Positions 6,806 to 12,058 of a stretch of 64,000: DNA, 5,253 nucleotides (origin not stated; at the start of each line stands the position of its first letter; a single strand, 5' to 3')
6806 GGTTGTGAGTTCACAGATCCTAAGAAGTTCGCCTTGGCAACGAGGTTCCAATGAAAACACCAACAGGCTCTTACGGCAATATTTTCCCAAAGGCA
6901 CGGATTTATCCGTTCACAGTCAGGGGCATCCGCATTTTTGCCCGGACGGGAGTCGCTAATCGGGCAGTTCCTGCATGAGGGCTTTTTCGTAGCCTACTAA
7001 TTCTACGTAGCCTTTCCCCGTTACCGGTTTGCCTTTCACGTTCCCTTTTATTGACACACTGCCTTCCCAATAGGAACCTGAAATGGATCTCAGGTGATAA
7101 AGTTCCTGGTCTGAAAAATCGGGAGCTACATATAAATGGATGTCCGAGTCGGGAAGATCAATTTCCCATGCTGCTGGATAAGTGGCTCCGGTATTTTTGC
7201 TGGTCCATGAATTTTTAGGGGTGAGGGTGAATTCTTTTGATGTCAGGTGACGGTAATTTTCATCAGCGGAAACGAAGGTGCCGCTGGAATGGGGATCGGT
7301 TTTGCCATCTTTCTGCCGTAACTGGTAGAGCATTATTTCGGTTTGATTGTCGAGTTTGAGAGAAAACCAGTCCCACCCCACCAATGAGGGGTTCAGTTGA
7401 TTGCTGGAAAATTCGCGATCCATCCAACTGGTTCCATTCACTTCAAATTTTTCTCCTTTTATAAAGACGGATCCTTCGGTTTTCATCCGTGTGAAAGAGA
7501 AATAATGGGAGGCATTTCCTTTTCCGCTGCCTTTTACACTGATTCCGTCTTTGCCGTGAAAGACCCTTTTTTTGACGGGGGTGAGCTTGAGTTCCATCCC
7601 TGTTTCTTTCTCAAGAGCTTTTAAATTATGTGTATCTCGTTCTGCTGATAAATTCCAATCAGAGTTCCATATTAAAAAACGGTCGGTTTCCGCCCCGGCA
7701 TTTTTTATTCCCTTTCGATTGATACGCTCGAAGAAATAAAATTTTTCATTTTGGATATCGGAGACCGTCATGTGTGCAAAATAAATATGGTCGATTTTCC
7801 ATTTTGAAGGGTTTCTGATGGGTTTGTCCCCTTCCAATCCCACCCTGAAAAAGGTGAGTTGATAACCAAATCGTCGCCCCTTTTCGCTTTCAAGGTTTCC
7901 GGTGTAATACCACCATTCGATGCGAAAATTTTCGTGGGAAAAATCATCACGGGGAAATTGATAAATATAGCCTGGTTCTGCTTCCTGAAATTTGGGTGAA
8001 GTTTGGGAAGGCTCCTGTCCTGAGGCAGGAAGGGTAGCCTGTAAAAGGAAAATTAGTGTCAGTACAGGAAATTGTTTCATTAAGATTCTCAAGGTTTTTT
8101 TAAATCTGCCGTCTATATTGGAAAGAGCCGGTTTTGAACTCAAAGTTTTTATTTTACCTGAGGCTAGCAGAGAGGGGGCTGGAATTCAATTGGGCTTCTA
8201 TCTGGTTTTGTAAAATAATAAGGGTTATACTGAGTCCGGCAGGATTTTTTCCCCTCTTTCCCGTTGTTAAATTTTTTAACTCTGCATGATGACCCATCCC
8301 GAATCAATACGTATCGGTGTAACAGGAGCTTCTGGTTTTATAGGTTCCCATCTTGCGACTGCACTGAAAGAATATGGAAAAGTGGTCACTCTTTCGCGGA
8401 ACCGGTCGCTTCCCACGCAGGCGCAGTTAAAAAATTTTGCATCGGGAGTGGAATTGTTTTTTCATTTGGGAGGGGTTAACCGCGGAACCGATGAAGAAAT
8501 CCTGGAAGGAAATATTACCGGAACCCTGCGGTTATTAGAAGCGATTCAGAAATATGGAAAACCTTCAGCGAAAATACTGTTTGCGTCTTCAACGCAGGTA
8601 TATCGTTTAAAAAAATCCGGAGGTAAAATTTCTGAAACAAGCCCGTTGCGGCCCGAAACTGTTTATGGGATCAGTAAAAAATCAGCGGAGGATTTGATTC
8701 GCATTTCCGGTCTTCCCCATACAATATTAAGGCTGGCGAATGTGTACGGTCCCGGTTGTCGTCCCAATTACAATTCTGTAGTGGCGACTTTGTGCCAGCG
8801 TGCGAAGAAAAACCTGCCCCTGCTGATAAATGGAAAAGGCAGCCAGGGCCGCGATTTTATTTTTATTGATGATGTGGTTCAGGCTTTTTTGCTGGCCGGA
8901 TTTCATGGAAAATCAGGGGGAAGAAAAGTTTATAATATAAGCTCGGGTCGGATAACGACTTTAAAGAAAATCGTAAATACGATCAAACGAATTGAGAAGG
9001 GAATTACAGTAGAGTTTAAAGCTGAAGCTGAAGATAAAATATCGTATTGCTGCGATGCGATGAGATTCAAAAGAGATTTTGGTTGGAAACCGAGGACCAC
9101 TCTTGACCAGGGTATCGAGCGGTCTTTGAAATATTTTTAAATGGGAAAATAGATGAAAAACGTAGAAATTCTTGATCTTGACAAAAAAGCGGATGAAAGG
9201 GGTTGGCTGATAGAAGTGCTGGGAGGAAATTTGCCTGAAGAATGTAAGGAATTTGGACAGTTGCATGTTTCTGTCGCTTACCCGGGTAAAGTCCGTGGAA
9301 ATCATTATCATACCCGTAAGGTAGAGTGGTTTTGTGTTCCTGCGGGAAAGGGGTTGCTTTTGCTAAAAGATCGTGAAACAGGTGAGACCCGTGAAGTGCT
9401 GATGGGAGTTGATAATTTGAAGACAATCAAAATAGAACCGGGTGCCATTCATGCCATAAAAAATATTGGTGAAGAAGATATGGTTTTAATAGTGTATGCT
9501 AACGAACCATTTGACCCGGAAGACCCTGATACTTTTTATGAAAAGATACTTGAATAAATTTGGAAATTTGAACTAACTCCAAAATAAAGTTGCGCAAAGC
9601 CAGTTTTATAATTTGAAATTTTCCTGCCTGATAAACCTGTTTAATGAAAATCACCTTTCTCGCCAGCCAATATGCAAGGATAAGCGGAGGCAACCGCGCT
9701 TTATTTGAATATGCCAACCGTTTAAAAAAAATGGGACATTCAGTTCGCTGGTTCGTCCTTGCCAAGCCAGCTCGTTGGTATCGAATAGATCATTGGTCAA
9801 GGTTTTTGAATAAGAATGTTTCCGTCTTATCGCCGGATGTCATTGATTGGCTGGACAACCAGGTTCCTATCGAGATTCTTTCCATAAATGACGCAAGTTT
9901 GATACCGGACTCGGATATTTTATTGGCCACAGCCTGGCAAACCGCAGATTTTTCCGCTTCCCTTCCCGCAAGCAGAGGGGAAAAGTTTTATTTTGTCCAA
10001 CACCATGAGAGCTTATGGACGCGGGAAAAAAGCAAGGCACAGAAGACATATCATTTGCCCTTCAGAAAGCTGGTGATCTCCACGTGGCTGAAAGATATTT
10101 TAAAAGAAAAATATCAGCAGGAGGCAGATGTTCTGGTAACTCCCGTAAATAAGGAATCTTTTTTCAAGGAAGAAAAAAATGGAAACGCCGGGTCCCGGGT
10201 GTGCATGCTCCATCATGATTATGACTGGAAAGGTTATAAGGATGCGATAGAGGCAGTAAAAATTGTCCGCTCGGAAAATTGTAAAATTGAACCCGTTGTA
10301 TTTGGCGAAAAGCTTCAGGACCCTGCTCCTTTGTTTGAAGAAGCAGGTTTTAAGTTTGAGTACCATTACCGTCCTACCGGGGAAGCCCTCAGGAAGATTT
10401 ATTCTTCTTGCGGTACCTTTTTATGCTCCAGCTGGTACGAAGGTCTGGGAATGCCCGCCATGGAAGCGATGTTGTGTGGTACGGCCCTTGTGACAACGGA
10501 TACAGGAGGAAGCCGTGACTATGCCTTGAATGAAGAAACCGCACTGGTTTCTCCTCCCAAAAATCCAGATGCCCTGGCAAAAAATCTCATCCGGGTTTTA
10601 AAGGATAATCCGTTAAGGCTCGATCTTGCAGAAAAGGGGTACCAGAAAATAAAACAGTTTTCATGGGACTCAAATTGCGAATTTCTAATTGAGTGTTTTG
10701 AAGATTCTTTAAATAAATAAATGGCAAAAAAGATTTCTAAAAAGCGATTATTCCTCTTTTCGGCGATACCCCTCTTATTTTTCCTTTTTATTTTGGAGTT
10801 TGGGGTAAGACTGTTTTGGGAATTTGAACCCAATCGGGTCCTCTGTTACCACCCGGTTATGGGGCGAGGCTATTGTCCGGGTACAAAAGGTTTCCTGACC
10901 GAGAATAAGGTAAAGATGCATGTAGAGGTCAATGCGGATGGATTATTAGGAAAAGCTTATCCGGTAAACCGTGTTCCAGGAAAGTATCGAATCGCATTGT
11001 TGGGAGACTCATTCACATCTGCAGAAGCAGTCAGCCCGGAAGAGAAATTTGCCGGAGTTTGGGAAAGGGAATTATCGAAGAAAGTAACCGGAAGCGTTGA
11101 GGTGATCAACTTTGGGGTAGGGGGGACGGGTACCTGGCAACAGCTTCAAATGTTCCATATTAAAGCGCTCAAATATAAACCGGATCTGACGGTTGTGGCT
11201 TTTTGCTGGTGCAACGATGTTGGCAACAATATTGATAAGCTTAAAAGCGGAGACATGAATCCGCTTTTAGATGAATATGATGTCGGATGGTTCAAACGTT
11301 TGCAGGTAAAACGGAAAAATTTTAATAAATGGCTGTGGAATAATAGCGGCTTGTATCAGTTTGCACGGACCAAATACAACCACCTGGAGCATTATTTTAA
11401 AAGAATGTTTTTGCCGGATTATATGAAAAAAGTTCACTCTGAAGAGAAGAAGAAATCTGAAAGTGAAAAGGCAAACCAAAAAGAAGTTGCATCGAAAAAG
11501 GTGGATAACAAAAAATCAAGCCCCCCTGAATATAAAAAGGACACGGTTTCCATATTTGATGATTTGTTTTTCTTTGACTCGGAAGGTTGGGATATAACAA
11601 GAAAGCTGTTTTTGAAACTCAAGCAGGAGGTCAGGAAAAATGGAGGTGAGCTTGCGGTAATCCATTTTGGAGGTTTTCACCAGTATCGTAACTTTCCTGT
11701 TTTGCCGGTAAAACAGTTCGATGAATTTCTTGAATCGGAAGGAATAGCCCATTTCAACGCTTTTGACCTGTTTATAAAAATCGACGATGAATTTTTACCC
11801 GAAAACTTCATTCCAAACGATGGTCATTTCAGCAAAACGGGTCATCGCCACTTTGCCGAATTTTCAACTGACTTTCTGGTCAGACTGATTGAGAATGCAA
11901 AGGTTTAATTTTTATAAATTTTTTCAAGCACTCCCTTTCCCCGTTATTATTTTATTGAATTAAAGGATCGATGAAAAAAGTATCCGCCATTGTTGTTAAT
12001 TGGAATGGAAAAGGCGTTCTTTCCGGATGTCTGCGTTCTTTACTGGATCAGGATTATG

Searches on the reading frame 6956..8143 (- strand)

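Call 47: search_protein_families(library=pfam, proteins=[window:6956-8143:-], max_evalue=0.0001)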
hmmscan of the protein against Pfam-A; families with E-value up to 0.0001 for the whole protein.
window:6956-8143:- (395 aa): 2 families
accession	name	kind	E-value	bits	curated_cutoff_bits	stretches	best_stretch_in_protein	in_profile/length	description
PF07143.17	CrtC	-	9.8e-57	192.7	22.5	1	75-247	1-168/168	CrtC N-terminal lipocalin domain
PF17186.10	Lipocalin_9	-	1.2e-42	145.6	26.2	1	251-385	2-131/131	Lipocalin-like domain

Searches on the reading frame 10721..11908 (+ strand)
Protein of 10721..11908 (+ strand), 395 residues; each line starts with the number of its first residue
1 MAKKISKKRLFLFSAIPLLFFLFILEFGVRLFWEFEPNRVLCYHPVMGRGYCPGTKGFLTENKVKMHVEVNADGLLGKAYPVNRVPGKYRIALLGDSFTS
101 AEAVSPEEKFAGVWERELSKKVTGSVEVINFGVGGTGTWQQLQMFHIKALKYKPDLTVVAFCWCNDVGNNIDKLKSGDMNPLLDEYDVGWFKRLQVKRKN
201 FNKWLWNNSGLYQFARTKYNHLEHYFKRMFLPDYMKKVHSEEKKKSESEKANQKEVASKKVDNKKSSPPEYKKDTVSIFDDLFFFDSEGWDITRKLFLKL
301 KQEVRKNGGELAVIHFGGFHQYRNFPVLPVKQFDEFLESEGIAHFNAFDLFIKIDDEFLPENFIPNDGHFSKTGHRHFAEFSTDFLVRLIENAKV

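Call 91: search_protein_families(library=pfam, proteins=[window:10721-11908:+], max_evalue=0.5)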
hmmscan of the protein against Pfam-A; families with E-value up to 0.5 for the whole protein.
window:10721-11908:+ (395 aa): 3 families
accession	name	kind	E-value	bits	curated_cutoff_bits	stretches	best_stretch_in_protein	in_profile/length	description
PF13472.12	Lipase_GDSL_2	-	2.5e-07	31.8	32.9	1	94-172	2-80/178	GDSL-like Lipase/Acylhydrolase family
PF00657.28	Lipase_GDSL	-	0.00086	20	23.6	1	91-171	1-93/208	GDSL-like Lipase/Acylhydrolase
PF14767.12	RPA_interact_M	-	0.039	14.9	25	1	202-255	32-86/94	Replication protein A interacting middle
